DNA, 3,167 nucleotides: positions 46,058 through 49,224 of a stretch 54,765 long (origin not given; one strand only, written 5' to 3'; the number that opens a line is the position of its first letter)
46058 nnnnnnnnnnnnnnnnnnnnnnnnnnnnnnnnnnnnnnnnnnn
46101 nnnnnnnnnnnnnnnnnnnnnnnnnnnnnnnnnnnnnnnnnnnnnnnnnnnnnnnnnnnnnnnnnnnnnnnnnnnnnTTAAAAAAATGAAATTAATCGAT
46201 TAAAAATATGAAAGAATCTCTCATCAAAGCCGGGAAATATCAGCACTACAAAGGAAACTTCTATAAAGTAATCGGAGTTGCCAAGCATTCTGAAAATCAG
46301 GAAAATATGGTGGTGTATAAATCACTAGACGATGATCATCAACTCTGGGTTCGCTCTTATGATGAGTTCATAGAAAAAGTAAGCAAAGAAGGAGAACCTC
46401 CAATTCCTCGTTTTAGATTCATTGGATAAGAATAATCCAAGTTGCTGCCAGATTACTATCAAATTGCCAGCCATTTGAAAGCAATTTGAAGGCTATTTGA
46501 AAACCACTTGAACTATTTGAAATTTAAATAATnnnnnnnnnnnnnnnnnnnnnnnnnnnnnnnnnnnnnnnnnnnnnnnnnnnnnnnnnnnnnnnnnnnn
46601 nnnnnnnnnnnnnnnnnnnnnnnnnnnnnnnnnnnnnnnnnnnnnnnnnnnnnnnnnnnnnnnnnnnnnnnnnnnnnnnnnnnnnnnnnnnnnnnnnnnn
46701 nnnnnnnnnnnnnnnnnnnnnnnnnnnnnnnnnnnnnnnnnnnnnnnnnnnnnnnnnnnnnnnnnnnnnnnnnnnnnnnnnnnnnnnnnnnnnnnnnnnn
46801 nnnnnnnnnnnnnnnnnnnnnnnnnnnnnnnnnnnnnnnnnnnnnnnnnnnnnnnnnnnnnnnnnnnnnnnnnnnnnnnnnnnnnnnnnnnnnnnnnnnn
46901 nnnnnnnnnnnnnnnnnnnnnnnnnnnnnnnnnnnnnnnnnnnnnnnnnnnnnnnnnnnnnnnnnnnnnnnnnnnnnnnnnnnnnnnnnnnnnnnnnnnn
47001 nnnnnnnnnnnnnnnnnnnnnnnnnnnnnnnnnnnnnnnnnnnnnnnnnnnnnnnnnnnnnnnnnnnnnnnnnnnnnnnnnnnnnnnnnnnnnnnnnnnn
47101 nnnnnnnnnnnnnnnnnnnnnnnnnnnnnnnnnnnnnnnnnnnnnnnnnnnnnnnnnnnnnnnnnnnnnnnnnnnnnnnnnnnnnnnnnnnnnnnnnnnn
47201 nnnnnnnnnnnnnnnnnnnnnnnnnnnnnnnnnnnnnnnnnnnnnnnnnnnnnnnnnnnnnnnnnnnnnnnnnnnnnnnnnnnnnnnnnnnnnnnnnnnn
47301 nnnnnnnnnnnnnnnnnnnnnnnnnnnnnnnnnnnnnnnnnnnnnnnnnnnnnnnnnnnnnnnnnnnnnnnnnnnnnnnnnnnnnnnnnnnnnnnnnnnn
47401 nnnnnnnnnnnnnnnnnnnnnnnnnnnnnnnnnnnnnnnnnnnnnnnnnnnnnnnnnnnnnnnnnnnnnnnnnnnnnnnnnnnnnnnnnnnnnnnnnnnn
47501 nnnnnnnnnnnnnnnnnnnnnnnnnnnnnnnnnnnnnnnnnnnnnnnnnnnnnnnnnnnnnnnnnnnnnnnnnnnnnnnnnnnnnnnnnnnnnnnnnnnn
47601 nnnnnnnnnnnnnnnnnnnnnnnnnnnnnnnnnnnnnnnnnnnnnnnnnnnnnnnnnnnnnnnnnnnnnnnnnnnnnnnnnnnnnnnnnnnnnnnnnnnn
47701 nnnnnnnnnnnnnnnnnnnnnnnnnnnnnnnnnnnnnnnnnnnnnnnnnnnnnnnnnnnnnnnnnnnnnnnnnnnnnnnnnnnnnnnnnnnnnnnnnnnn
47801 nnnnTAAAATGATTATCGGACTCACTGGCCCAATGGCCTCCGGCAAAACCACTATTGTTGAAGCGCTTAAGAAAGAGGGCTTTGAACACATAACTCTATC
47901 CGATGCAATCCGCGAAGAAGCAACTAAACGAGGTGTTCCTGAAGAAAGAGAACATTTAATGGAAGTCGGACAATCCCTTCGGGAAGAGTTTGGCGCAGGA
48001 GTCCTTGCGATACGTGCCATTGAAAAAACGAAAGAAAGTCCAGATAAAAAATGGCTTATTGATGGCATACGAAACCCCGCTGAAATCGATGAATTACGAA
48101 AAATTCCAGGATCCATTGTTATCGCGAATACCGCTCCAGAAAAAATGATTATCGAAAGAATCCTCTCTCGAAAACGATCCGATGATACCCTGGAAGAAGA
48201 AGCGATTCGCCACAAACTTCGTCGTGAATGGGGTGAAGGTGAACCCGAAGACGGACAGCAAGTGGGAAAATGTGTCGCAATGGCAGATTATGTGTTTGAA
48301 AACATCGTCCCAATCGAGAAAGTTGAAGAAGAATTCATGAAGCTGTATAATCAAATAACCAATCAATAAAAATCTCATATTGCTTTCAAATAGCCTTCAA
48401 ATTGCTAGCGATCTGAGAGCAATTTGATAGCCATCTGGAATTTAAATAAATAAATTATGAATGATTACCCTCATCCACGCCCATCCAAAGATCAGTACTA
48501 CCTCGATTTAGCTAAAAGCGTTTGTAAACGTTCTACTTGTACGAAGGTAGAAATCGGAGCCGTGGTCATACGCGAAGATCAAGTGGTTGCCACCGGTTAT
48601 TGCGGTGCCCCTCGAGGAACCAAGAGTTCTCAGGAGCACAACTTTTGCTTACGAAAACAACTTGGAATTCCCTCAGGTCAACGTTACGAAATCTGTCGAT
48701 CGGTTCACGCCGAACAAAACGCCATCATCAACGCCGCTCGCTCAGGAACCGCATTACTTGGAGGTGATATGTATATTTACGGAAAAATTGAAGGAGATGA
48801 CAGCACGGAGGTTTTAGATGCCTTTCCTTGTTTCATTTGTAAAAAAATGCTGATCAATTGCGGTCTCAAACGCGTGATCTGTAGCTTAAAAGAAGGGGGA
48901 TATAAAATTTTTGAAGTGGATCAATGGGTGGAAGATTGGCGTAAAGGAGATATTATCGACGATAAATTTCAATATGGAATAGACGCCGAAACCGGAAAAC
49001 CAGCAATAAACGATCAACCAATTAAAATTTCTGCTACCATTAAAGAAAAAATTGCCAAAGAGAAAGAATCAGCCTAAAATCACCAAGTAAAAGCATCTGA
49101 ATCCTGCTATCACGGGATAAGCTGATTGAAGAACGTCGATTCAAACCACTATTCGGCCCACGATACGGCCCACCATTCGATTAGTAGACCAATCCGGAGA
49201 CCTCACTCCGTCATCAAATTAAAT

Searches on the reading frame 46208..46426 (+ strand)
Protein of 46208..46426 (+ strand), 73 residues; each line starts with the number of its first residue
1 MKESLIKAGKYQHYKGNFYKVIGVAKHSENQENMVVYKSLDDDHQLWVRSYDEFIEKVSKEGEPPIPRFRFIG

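Call 45: search_protein_families(library=pfam, proteins=[window:46208-46426:+])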
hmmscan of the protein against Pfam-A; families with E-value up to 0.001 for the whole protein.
window:46208-46426:+ (73 aa): 1 family
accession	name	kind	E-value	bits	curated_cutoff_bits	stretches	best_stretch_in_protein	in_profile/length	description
PF07866.17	DUF1653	-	2.8e-24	85.7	23.5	1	9-70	1-61/62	Protein of unknown function (DUF1653)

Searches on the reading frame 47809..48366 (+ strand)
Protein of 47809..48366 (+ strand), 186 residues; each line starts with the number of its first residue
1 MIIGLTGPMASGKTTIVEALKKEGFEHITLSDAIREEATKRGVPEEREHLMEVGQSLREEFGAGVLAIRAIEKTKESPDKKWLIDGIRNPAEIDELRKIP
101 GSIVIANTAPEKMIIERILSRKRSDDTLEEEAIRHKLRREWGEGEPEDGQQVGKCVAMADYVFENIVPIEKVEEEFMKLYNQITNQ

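Call 28: search_protein_families(library=pfam, proteins=[window:47809-48366:+])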
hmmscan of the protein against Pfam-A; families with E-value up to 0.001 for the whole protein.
window:47809-48366:+ (186 aa): 5 families
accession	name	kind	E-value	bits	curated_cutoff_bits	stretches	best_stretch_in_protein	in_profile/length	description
PF13207.12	AAA_17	-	3.7e-16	60.1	27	1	6-130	1-134/136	AAA domain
PF13238.12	AAA_18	-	1.2e-11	45.6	29.4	1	3-129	1-119/128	AAA domain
PF00406.28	ADK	-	1.8e-05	25.3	26.8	1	5-138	1-133/151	Adenylate kinase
PF01121.26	CoaE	-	5.3e-05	23.4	27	1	1-68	1-65/180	Dephospho-CoA kinase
PF13521.12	AAA_28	-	0.00049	20.8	27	1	4-70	3-65/164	AAA domain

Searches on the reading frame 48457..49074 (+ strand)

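Call 28: search_protein_families(library=pfam, proteins=[window:48457-49074:+])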
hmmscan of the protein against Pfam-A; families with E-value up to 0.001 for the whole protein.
window:48457-49074:+ (206 aa): 2 families
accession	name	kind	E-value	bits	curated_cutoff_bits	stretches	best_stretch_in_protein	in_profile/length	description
PF00383.29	dCMP_cyt_deam_1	-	5.9e-19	68.3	25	1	10-143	2-101/102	Cytidine and deoxycytidylate deaminase zinc-binding region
PF14437.12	MafB19-deam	-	6.1e-09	36.3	27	1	11-145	3-102/142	MafB19-like deaminase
